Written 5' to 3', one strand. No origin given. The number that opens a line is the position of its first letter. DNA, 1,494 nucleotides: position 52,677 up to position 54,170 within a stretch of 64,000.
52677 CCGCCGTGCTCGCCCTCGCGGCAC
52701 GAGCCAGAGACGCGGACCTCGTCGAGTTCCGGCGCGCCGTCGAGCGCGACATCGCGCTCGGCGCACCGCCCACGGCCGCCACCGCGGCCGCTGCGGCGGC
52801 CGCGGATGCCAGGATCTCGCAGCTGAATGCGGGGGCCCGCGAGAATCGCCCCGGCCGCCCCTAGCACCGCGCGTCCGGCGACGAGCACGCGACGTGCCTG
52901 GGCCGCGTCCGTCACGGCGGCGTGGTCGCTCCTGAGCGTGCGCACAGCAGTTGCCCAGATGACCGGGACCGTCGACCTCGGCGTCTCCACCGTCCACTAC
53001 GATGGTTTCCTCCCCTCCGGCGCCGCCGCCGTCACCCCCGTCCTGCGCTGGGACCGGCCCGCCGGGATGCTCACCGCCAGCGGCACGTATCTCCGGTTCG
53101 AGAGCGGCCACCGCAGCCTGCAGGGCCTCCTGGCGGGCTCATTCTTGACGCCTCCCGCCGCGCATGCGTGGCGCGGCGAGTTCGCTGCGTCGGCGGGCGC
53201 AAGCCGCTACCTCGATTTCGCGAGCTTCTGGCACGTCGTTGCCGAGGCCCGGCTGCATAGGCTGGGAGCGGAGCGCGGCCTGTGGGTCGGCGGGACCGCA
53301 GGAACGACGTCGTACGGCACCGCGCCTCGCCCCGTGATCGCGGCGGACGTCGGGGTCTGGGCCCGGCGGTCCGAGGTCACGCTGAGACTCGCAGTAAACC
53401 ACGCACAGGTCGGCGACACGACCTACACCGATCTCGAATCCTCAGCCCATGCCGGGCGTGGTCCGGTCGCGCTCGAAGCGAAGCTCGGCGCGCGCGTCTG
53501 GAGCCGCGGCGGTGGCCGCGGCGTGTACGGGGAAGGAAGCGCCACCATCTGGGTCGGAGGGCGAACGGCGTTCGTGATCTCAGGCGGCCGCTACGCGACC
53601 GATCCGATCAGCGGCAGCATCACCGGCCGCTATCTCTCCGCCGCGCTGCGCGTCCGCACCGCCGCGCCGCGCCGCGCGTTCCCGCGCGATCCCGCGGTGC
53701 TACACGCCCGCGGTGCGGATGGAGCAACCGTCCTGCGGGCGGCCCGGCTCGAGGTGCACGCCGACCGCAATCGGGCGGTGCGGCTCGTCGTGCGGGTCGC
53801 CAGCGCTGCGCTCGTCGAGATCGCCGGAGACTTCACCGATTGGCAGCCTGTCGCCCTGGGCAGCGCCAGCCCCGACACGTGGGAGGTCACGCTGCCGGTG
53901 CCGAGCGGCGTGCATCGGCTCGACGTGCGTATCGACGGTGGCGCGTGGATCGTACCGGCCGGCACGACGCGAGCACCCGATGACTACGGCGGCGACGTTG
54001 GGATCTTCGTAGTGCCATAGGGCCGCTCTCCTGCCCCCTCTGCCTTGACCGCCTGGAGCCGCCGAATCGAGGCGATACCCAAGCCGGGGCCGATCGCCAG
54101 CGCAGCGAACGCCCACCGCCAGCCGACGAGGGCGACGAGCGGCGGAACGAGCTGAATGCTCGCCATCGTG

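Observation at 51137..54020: ECF sigma operon with two paralogous AMPK-CBM/E-set (CBM48-like) domains: candidate glycan-sensing envelope signalling system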

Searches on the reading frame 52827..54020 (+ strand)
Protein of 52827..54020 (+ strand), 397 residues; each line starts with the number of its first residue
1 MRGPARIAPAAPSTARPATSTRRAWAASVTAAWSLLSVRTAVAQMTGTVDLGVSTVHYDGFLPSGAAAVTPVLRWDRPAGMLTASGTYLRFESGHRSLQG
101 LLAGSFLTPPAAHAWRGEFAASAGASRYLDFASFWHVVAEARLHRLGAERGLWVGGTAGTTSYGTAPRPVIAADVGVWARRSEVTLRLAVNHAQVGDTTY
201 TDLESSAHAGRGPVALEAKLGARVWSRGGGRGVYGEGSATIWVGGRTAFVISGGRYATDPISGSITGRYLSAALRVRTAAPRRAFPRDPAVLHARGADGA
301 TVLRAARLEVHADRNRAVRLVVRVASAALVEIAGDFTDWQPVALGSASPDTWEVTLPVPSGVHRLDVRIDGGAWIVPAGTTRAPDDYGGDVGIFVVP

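Call 3: search_protein_families(library=pfam, proteins=[window:52827-54020:+], max_evalue=0.1)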
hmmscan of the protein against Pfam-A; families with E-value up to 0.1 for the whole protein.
window:52827-54020:+ (397 aa): 1 family
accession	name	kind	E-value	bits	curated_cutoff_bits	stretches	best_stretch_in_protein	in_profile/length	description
PF16561.11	AMPK1_CBM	-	0.0003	21.4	26.8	1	328-389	12-72/85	Glycogen recognition site of AMP-activated protein kinase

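Call 4: search_protein_families(library=ncbifam, proteins=[window:52827-54020:+], max_evalue=0.1)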
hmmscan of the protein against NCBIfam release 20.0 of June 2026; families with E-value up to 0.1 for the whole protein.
window:52827-54020:+ (397 aa): 0 families

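Call 11: find_homologous_proteins(query=window:52827-54020:+)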
Query window:52827-54020:+ (397 aa): 442 proteins with E <= 0.001 among 8000 candidates; the best 120 are listed.
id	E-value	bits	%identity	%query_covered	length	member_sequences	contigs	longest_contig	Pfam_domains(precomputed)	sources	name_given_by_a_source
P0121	5.9e-252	854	99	100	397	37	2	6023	-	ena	-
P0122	8.4e-226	768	90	100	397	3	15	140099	-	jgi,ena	-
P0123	2.0e-222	757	89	100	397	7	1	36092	-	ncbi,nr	ncbi:MAG: hypothetical protein AUH78_19995 [Gemmatimonadetes bacterium 13_1_40CM_4_69_8]|nr:MAG: hyp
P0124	2.8e-180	618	99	73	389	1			-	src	-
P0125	2.2e-179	615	89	81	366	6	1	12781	-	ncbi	-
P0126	4.8e-167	574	69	100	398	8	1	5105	-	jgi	-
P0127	9.6e-163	560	95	71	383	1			-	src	-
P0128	2.8e-162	559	68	100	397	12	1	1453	-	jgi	-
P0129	1.4e-161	556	68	100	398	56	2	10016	PF02922.25,PF16561.12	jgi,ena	-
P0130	2.3e-155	536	68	92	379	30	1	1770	-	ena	-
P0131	1.5e-154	533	66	91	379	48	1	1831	-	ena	-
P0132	6.4e-152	524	66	91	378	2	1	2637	-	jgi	jgi:hypothetical protein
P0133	1.2e-148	514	98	42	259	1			-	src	-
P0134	2.1e-147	510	65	91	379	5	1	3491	-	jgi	-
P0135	2.4e-147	509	65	91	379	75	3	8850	-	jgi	-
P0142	5.3e-134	465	61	96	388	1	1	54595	PF16561.12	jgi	jgi:hypothetical protein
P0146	5.5e-133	462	60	95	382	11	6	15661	PF16561.12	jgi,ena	-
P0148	1.5e-132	461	64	87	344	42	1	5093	PF02922.25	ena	-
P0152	3.4e-131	456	58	96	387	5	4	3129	PF02922.25,PF16561.12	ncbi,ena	-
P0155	1.6e-130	454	58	96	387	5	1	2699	PF02922.25,PF16561.12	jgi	-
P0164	3.6e-129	450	59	96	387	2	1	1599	PF16561.12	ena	-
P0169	7.2e-128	445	58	96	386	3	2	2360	PF02922.25,PF16561.12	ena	-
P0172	1.2e-127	444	58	96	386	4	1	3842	PF16561.12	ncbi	-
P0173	1.3e-127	444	58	96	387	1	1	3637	PF02922.25,PF16561.12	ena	-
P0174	1.9e-127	444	58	96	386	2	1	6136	PF16561.12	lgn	-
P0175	2.5e-127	443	57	96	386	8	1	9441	PF16561.12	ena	-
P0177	3.0e-127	443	57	96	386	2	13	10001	PF16561.12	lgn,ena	-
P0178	3.6e-127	443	58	96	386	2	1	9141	PF02922.25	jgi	jgi:predicted carbohydrate-binding protein with CBM48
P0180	7.5e-127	442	58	96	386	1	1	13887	PF16561.12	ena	-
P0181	1.0e-126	441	58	96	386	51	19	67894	PF02922.25,PF16561.12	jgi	-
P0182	1.2e-126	441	58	93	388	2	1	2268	PF16561.12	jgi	jgi:hypothetical protein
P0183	1.5e-126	441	58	96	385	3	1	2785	PF02922.25,PF16561.12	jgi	-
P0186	4.4e-126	439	58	93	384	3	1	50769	PF02922.25,PF16561.12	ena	-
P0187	4.9e-126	439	56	96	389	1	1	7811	PF02922.25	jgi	jgi:predicted carbohydrate-binding protein with CBM48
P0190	1.2e-125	438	57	96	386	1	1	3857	PF02922.25,PF16561.12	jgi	jgi:Glycogen recognition site of AMP-activated protein kinase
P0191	1.4e-125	438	57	96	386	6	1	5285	PF16561.12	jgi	-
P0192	1.5e-125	438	58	96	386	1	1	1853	PF16561.12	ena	-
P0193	1.8e-125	437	56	96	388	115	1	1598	PF02922.25,PF16561.12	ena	-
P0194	3.2e-125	437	58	89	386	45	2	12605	PF16561.12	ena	-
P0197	5.3e-125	436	58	96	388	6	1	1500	PF16561.12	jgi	-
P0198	5.4e-125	436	57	96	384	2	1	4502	PF16561.12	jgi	jgi:hypothetical protein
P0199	8.8e-125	435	56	93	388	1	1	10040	PF02922.25,PF16561.12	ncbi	-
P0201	1.4e-124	434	56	96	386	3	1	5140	PF16561.12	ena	-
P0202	1.8e-124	434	57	96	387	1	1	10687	PF16561.12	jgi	jgi:hypothetical protein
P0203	1.9e-124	434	57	96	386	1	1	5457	PF16561.12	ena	-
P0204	4.2e-124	433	56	96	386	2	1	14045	PF16561.12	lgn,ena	-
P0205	9.9e-124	432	56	96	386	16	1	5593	PF16561.12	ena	-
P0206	1.4e-123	431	57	96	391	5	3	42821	PF16561.12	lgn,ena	-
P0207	2.8e-123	430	58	96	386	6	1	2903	PF02922.25,PF16561.12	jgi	jgi:hypothetical protein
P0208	2.9e-123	430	57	96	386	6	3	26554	PF16561.12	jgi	-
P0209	4.4e-123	430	57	96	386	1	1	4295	PF16561.12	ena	-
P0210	5.2e-123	429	59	94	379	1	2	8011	PF02922.25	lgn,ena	-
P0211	7.5e-123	429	57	96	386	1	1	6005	PF02922.25,PF16561.12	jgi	jgi:hypothetical protein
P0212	8.9e-123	428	57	96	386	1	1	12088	PF16561.12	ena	-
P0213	1.4e-122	428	57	96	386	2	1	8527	PF16561.12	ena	-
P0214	1.5e-122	428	57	96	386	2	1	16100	PF16561.12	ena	-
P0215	1.8e-122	427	59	91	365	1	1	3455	PF02922.25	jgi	jgi:hypothetical protein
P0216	2.0e-122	427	56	96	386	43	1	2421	PF16561.12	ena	-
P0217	3.3e-122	427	57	96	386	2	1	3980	PF16561.12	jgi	-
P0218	8.0e-122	425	56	96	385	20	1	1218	PF16561.12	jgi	-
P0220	1.3e-121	425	55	93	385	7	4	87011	PF02922.25,PF16561.12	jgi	jgi:hypothetical protein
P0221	1.4e-121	425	59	91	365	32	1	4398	PF16561.12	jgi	-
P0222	1.6e-121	424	56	96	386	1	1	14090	PF02922.25,PF16561.12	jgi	jgi:hypothetical protein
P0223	1.7e-121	424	57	96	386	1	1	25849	PF16561.12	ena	-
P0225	6.3e-121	422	56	96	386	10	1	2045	PF16561.12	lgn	-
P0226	1.5e-120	421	56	96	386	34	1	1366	PF16561.12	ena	-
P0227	1.6e-120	421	56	94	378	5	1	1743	PF16561.12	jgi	-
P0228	2.3e-120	421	57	94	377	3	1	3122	PF16561.12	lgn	-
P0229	2.4e-120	420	58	90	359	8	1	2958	PF16561.12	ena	-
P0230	3.8e-120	420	56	96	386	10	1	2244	PF16561.12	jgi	-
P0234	5.0e-120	419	55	96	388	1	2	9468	PF16561.12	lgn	-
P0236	1.1e-119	418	57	90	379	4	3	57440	PF16561.12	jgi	jgi:predicted carbohydrate-binding protein with CBM48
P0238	5.3e-119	416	55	96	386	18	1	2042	PF16561.12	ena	-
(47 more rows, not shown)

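Call 18: find_related_loci(query=A1, collection=genome_contigs, flank=7000)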
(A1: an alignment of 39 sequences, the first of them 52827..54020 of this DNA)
Query A1 (397 aa) in genome_contigs; peptide patterns used: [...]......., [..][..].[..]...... (x = any residue, [..] = any of these).
278 stretches matched a pattern; 155 encode a relative of the query (tblastn E <= 1e-3); the best 80 are kept; 79 distinct loci.
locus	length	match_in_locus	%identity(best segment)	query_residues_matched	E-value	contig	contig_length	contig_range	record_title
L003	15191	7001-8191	90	1-397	0e+0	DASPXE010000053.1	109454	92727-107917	MAG TPA_asm: Gemmatimonadales bacterium isolate SMAG_U11559 k141_4445, whole genome shotgun sequence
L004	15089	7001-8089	67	34-397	8e-152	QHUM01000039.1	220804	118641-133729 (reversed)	MAG: Gemmatimonadetes bacterium isolate AG28 14_1009_12_30cm_scaffold_10_curated, whole genome shotgun sequence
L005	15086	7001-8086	66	35-397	6e-151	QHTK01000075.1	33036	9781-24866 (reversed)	MAG: Gemmatimonadetes bacterium isolate AG8 14_1009_05_30cm_scaffold_682_curated, whole genome shotgun sequence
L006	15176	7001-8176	59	9-397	4e-139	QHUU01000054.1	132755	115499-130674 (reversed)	MAG: Gemmatimonadetes bacterium isolate AG20 14_0903_12_20cm_scaffold_9_curated, whole genome shotgun sequence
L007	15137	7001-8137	63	19-397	5e-136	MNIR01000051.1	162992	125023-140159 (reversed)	MAG: Gemmatimonadetes bacterium 13_1_20CM_4_69_16 13_1_20cm_4_scaffold_43, whole genome shotgun sequence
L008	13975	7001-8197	60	2-397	4e-136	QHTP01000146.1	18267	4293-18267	MAG: Gemmatimonadetes bacterium isolate AG49 14_0929_09_30cm_scaffold_6403_curated, whole genome shotgun sequence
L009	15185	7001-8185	58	2-393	7e-134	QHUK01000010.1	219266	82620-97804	MAG: Gemmatimonadetes bacterium isolate AG3 14_0919_02_20cm_scaffold_14_curated, whole genome shotgun sequence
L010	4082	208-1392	57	2-393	1e-130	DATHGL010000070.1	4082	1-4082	MAG TPA_asm: Gemmatimonadales bacterium isolate SMAG_U12473 k141_117467, whole genome shotgun sequence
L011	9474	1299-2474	58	9-397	1e-127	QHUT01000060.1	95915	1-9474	MAG: Gemmatimonadetes bacterium isolate AG21 14_0927_05_20cm_scaffold_135_curated, whole genome shotgun sequence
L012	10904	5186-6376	57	2-393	3e-126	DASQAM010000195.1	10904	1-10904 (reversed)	MAG TPA_asm: Gemmatimonadales bacterium isolate SMAG_U11645 k141_948141, whole genome shotgun sequence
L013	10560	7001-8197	58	2-397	2e-125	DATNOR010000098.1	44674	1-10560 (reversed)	MAG TPA_asm: Gemmatimonadales bacterium isolate SMAG_U11536 k141_971927, whole genome shotgun sequence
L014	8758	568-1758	57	2-396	6e-124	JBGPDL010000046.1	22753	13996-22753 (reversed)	MAG: Gemmatimonadota bacterium isolate OBJ_0618_050_25 k141_1908612_length_22753_cov_29.0846, whole genome shotgun seque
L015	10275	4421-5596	56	2-393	2e-123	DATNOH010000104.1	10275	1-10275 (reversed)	MAG TPA_asm: Gemmatimonadales bacterium isolate SMAG_U11526 k141_2001793, whole genome shotgun sequence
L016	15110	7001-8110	58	29-397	5e-123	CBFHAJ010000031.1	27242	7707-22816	MAG TPA_asm: uncultured bacterium isolate SRR21876936_metabat2_14 genome assembly, contig: ERZ27257217.102, whole genome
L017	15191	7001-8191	57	2-397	1e-121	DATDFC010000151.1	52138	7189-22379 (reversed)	MAG TPA_asm: Gemmatimonadales bacterium isolate SMAG_U216 k141_147160, whole genome shotgun sequence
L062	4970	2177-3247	38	46-397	1e-38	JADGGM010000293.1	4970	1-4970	MAG: Gemmatimonadaceae bacterium isolate HOG34 NODE_11285_length_4970_cov_11.869431, whole genome shotgun sequence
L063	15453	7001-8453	33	44-396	1e-38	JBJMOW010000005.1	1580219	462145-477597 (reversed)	MAG: Gemmatimonadaceae bacterium isolate H3_16_all_fractions_metab_conc_152_60_0 k255_6165012, whole genome shotgun sequ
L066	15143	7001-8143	29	33-396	4e-26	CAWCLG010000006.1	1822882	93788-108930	MAG: uncultured Gemmatimonadales bacterium isolate MFD03602.bin.2.71 genome assembly, contig: contig_4753, whole genome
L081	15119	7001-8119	29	44-396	1e-22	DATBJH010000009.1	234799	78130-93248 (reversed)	MAG TPA_asm: Gemmatimonadales bacterium isolate SMAG_U3915 k141_4674521, whole genome shotgun sequence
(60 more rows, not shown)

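Call 21: predict_structure(alignment_id=A1)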
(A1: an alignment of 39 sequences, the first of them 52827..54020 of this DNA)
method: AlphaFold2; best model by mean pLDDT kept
length: 397 residues; sequences in the alignment: 39
mean_pLDDT: 77.1   pTM: 0.59
mean pLDDT of the five models: 77.1, 75.2, 74.4, 72.5, 70.2
residues with pLDDT >= 90: 134; 70-90: 158; 50-70: 40; < 50: 65
segments of 3 or more residues with pLDDT < 50: 1-23, 25-41, 280-303
pLDDT, mean of each block of 10 residues (from residue 1): 38 40 47 41 72 82 82 80 90 85 87 81 86 87 88 96 86 96 91 92 93 88 84 86 88 80 73 82 32 25 67 80 90 82 89 88 84 84 63 78
secondary structure, 60 per line:
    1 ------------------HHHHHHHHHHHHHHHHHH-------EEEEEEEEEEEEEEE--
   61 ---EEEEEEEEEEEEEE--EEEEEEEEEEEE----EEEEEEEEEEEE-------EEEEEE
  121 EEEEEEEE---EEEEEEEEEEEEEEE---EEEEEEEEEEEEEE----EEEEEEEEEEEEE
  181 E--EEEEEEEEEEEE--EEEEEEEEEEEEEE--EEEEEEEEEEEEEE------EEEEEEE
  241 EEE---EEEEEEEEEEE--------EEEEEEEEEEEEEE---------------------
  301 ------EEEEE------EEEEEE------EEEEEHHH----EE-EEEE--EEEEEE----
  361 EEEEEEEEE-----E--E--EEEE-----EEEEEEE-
elements in order: H19-36 E44-58 E64-77 E80-91 E96-107 E115-128 E132-146 E150-163 E168-181 E184-195 E198-211 E214-227 E234-243 E247-257 E266-279 E307-311 E318-323 E330-334 E345-348 E351-356 E361-369 E381-384 E390-396

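Call 24: fold_search(model_id=the predicted structure, library=pdb)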
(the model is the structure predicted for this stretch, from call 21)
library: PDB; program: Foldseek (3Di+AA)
matches with E <= 10: 885; with E <= 0.001: 133
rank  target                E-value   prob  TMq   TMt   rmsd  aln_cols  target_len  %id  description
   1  2wvp                  1.2e-07  1.00  0.44  0.62   5.7       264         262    8  Synthetically modified OmpG (released 2010-07-14)
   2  2x9k                  2.0e-07  1.00  0.44  0.59   5.9       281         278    8  Structure of a E.coli porin (released 2011-01-26)
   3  2f1c                  3.0e-07  1.00  0.42  0.61   5.3       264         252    7  Crystal structure of the monomeric porin OmpG (released 2006-06-27)
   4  3wi5                  3.1e-06  1.00  0.38  0.47   9.1       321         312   10  Crystal structure of the Loop 7 mutant PorB from Neisseria meningitidis serogroup B (released 2014-01-01)
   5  4ctd_A                3.9e-06  1.00  0.42  0.65   5.2       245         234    8  X-ray structure of an engineered OmpG loop6-deletion (released 2014-08-13)
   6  4ctd_B                5.9e-06  1.00  0.41  0.65   5.2       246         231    8  X-ray structure of an engineered OmpG loop6-deletion (released 2014-08-13)
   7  6ehc_A                6.8e-06  1.00  0.31  0.38   9.8       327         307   10  OmpUdeltaN (N-terminus deletion mutant of OmpU), outer membrane protein of Vibrio cholerae (released 2018-04-25)
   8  3a2s_X                7.1e-06  1.00  0.36  0.42   9.1       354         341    9  Crystal Structure of outer membrane protein PorB from Neisseria meningitidis in complex with sucrose (released 2010-04-07)
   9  6ehb_A                7.1e-06  1.00  0.30  0.36  10.8       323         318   10  OmpU, an outer membrane protein, of Vibrio cholerae (released 2018-04-25)
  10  7q5c                  9.9e-06  1.00  0.40  0.56   6.2       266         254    9  Crystal structure of OmpG in space group 96 (released 2022-11-16)
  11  7de8                  9.9e-06  1.00  0.36  0.41   9.5       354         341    9  Crystal Structure of outer membrane protein PorB with G103K mutations from Neisseria meningitidis W135 (released 2021-03-31)
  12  4v3h_B                1.0e-05  1.00  0.38  0.47   7.8       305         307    9  Crystal structure of CymA from Klebsiella oxytoca (released 2015-06-03)
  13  6prn                  1.0e-05  1.00  0.30  0.38  10.0       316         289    8  E1M, K50A, R52A MUTANT OF RH. BLASTICA PORIN (released 1998-08-12)
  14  7prn                  1.1e-05  1.00  0.30  0.38   9.9       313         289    8  E1M, D97A, E99A MUTANT OF RH. BLASTICA PORIN (released 1998-08-12)
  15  5prn                  1.3e-05  1.00  0.30  0.38  10.8       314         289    8  E1M, Y96W, S119W MUTANT OF RH. BLASTICA PORIN (released 1998-08-12)
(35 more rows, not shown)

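Call 57: search_protein_families(library=pfam, proteins=[L063:9465-10349:+, L063:4495-5580:+, L063:11356-12324:+, L063:12327-13508:+, L063:7326-8459:+, L062:2069-3253:+, L066:6965-8149:+, L081:6935-8125:+], max_evalue=0.01)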
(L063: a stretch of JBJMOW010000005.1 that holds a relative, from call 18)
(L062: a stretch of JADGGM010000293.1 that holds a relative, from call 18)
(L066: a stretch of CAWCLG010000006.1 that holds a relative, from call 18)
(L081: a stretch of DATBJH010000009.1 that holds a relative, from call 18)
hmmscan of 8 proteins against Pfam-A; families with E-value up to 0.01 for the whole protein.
L063:9465-10349:+ (294 aa): 4 families
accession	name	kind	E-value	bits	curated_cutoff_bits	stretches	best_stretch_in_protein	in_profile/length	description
PF14321.11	DUF4382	-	1.8e-21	77.2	25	1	29-185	1-136/136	Domain of unknown function (DUF4382)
PF13620.12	CarboxypepD_reg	-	1.2e-09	38.8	32.3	1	197-285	1-75/82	Carboxypeptidase regulatory-like domain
PF10670.15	DUF4198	-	0.0019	18.8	34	1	209-260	157-205/209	Domain of unknown function (DUF4198)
PF17210.9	SdrD_B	-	0.007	17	29.7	0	226-266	31-70/112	SdrD B-like domain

L063:4495-5580:+ (361 aa): 0 families

L063:11356-12324:+ (322 aa): 1 family
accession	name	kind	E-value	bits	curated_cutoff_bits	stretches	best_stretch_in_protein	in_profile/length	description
PF07963.17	N_methyl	-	1.3e-06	28.1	21.2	1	52-74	4-26/27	Prokaryotic N-terminal methylation motif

L063:12327-13508:+ (393 aa): 2 families
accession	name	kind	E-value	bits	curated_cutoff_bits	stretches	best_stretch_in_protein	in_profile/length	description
PF23981.1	DUF7305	-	1.2e-07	32.2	27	1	271-372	85-182/185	Domain of unknown function (DUF7305)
PF14341.11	PilX_N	-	3.6e-06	27.3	25.5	1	8-55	4-51/51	PilX N-terminal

L063:7326-8459:+ (377 aa): 2 families
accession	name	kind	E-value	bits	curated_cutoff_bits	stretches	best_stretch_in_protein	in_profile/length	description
PF02922.24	CBM_48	-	4.3e-05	24.2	22.4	1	296-354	11-75/83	Carbohydrate-binding module 48 (Isoamylase N-terminal domain)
PF16561.11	AMPK1_CBM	-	0.0049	17.5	26.8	1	307-376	11-79/85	Glycogen recognition site of AMP-activated protein kinase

L062:2069-3253:+ (394 aa): 2 families
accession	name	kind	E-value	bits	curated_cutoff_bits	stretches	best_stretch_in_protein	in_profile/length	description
PF16561.11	AMPK1_CBM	-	5.4e-05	23.8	26.8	1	324-387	11-73/85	Glycogen recognition site of AMP-activated protein kinase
PF02922.24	CBM_48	-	0.00013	22.6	22.4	1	316-369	14-71/83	Carbohydrate-binding module 48 (Isoamylase N-terminal domain)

L066:6965-8149:+ (394 aa): 0 families

L081:6935-8125:+ (396 aa): 1 family
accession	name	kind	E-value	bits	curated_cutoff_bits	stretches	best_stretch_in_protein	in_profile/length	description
PF16561.11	AMPK1_CBM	-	0.0024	18.5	26.8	1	325-390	10-74/85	Glycogen recognition site of AMP-activated protein kinase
